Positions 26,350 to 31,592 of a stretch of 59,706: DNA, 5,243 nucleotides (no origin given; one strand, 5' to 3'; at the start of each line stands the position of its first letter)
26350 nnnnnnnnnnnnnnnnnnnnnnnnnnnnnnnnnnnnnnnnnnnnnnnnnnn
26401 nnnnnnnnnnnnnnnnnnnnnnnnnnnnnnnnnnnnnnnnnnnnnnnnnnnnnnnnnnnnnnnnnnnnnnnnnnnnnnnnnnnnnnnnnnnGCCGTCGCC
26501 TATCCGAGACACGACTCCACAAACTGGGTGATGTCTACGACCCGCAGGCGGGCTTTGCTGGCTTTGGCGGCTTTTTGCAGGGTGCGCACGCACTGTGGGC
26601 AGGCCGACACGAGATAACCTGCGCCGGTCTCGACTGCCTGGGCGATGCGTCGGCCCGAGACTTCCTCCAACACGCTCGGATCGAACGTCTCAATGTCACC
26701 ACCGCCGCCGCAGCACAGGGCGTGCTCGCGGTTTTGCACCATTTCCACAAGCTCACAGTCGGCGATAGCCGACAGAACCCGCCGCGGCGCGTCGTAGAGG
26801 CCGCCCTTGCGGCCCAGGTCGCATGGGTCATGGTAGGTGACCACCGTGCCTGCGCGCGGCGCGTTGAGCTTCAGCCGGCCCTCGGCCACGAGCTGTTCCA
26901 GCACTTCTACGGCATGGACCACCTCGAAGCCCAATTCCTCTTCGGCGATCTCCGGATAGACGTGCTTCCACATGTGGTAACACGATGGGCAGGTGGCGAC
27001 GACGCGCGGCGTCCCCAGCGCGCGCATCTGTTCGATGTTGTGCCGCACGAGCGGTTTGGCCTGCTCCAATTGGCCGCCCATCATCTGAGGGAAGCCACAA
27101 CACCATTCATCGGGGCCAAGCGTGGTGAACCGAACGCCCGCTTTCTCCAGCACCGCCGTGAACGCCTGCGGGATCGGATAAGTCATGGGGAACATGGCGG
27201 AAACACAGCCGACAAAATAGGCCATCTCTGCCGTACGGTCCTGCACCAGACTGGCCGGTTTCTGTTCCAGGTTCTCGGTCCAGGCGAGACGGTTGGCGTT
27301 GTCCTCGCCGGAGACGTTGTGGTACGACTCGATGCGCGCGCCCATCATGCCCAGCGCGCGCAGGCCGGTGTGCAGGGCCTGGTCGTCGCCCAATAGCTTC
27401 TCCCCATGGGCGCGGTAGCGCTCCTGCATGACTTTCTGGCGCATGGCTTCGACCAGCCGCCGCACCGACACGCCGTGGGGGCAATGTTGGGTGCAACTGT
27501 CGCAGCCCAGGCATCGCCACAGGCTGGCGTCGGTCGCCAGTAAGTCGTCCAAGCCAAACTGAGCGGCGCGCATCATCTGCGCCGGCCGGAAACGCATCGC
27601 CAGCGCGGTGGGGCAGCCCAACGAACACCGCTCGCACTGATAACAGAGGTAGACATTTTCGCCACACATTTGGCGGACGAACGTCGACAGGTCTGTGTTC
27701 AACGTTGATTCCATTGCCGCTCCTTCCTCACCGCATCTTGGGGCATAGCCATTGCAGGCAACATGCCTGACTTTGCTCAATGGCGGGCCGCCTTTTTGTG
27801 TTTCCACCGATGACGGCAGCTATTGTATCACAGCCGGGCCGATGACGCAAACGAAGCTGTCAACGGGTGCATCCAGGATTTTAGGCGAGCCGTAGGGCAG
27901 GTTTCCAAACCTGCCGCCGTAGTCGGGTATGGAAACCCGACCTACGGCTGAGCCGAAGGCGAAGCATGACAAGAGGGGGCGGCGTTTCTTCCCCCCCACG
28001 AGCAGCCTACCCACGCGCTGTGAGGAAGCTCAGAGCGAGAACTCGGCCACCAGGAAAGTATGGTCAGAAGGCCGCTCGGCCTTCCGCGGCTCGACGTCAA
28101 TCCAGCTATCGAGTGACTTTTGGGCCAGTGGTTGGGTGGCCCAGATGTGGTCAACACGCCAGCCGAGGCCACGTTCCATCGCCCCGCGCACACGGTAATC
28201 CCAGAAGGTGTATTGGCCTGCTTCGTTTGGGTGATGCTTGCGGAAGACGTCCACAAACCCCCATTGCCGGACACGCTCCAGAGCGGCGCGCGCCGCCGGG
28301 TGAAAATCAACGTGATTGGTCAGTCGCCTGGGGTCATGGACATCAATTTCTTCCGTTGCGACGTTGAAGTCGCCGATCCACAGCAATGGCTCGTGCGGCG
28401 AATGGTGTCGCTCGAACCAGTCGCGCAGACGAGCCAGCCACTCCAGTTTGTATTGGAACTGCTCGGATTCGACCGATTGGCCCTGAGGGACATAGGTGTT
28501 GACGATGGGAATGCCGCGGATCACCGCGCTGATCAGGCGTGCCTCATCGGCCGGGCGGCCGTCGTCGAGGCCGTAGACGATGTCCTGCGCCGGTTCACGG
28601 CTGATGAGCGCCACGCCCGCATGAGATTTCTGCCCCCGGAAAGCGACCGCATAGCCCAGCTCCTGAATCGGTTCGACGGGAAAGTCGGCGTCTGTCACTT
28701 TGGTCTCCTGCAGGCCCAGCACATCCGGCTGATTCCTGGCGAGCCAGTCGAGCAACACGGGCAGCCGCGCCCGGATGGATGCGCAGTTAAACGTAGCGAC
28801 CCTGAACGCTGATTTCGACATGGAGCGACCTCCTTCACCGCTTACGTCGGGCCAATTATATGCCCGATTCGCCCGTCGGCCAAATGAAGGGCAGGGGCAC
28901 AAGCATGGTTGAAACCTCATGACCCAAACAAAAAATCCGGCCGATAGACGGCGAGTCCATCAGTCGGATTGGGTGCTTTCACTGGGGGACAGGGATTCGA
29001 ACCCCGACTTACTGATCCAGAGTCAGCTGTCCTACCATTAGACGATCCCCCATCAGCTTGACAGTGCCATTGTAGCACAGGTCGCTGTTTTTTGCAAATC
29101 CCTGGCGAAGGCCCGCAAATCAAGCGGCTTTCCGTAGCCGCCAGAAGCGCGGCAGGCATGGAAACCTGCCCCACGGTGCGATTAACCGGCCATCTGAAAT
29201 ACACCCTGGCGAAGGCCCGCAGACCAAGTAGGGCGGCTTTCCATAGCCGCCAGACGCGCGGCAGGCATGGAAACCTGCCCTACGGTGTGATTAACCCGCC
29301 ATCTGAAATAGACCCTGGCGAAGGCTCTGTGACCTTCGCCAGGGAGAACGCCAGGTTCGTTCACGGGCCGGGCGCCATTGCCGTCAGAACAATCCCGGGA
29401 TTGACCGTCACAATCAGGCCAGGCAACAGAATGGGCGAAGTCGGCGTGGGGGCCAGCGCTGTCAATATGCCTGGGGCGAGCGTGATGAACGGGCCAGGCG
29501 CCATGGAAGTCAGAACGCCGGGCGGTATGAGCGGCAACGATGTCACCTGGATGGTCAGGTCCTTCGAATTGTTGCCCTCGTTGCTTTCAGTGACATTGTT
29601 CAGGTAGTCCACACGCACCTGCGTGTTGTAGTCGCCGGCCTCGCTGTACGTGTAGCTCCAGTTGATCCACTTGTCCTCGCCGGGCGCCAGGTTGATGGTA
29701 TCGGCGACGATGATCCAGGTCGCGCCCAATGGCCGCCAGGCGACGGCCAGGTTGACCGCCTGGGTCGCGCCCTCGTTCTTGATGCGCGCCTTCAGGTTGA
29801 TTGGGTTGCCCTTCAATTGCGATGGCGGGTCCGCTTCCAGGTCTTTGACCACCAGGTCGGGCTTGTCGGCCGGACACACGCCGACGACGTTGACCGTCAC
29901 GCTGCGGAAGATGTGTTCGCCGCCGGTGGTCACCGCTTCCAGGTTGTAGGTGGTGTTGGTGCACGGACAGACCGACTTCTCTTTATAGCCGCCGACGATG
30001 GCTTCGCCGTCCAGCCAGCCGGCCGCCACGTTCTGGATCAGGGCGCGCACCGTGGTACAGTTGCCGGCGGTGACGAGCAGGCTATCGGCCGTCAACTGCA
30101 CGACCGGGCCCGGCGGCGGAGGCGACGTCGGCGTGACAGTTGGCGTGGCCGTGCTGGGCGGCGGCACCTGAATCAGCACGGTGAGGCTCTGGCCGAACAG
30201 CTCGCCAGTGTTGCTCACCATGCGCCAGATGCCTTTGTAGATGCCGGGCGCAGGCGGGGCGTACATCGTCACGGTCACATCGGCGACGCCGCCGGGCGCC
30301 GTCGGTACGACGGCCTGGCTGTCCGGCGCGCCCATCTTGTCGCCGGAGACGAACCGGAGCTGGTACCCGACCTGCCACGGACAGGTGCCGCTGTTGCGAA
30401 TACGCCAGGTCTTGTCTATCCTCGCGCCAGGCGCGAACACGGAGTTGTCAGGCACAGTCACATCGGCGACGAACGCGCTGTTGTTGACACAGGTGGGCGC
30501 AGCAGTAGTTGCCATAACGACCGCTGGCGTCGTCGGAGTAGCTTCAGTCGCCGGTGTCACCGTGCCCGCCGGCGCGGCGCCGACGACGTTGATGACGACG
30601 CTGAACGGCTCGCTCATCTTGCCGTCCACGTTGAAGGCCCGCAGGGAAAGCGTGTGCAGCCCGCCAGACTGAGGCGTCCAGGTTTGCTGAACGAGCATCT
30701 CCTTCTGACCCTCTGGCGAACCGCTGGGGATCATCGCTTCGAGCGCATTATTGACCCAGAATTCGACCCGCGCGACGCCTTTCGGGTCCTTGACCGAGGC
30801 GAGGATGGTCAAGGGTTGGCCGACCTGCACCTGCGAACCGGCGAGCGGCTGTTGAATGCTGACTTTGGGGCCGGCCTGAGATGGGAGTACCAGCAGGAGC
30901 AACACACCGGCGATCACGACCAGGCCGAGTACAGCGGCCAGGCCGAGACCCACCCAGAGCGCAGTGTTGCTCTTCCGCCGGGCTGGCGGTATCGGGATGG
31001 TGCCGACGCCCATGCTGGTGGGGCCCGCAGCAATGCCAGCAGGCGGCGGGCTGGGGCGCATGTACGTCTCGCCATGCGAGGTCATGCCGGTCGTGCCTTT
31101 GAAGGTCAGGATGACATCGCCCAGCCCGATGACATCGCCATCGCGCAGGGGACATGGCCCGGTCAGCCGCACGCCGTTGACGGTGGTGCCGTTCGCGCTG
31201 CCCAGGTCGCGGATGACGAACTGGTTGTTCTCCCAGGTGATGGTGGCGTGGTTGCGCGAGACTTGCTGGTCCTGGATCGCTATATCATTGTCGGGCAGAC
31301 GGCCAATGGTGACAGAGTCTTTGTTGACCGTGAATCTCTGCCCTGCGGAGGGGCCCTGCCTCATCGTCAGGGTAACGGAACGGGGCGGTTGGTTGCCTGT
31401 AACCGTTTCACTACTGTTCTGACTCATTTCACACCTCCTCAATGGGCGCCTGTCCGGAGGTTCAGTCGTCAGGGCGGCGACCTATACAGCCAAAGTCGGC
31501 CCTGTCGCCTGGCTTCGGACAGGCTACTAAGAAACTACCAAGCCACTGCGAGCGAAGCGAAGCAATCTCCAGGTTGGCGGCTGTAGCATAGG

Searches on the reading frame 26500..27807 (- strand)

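Call 85: search_protein_families(library=pfam, proteins=[window:26500-27807:-], max_evalue=0.00001)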
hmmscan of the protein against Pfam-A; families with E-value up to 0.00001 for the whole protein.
window:26500-27807:- (435 aa): 6 families
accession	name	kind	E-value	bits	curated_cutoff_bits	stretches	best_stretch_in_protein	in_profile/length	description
PF02754.22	CCG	-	7.5e-33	112.9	20.6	2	323-410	1-84/85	Cysteine-rich domain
PF13187.11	Fer4_9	-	9.7e-10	38.8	27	1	55-112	2-50/52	4Fe-4S dicluster domain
PF13183.11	Fer4_8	-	1e-09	39.2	27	1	53-113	3-68/68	4Fe-4S dicluster domain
PF13534.11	Fer4_17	-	8.4e-09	36.3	22.2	1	55-113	2-60/61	4Fe-4S dicluster domain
PF12838.12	Fer4_7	-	1.6e-06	28.9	27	1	55-113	2-52/52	4Fe-4S dicluster domain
PF13237.11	Fer4_10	-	2.4e-06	27.8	25.5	0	54-110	8-53/53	4Fe-4S dicluster domain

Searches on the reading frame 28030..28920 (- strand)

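Call 85: search_protein_families(library=pfam, proteins=[window:28030-28920:-], max_evalue=0.00001)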
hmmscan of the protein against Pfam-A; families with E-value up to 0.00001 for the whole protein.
window:28030-28920:- (296 aa): 1 family
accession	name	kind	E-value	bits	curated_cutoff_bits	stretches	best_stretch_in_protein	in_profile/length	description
PF03372.29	Exo_endo_phos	-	2.5e-28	99.7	24.5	1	42-287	1-225/225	Endonuclease/Exonuclease/phosphatase family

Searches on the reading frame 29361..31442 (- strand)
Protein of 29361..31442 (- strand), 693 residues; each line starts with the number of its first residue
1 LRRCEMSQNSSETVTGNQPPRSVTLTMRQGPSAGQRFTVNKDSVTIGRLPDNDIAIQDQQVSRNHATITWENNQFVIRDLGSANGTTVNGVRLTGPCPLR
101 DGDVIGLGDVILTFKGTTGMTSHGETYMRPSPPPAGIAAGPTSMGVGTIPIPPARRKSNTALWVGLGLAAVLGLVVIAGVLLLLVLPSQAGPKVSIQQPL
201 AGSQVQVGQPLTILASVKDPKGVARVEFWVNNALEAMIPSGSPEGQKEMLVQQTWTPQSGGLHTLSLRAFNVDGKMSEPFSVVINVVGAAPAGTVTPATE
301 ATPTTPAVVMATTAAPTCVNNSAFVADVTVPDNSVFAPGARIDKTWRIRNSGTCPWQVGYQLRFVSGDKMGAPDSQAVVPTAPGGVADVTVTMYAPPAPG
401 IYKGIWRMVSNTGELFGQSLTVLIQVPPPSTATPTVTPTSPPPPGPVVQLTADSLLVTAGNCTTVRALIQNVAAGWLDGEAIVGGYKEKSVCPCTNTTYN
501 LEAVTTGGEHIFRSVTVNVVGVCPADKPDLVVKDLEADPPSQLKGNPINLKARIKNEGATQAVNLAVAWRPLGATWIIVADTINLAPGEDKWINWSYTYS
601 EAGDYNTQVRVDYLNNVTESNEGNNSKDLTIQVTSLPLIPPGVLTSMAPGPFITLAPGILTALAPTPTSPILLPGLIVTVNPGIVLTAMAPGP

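Call 85: search_protein_families(library=pfam, proteins=[window:29361-31442:-], max_evalue=0.00001)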
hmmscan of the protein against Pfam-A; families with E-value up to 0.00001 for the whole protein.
window:29361-31442:- (693 aa): 5 families
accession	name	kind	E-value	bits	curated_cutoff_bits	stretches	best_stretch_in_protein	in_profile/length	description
PF16158.11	N_BRCA1_IG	-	2.4e-27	96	28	1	329-426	1-108/108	Ig-like domain from next to BRCA1 gene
PF00498.31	FHA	-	3.8e-24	85.3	20.7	1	44-108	1-67/67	FHA domain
PF16697.10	Yop-YscD_cpl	-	7.3e-18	65.1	33.2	1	29-115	4-91/94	Inner membrane component of T3SS, cytoplasmic domain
PF07705.17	CARDB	-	1.2e-13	51.5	22.7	1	527-626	1-98/101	CARDB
PF17957.7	Big_7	-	1.1e-11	45.6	24.1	1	192-265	1-68/70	Bacterial Ig domain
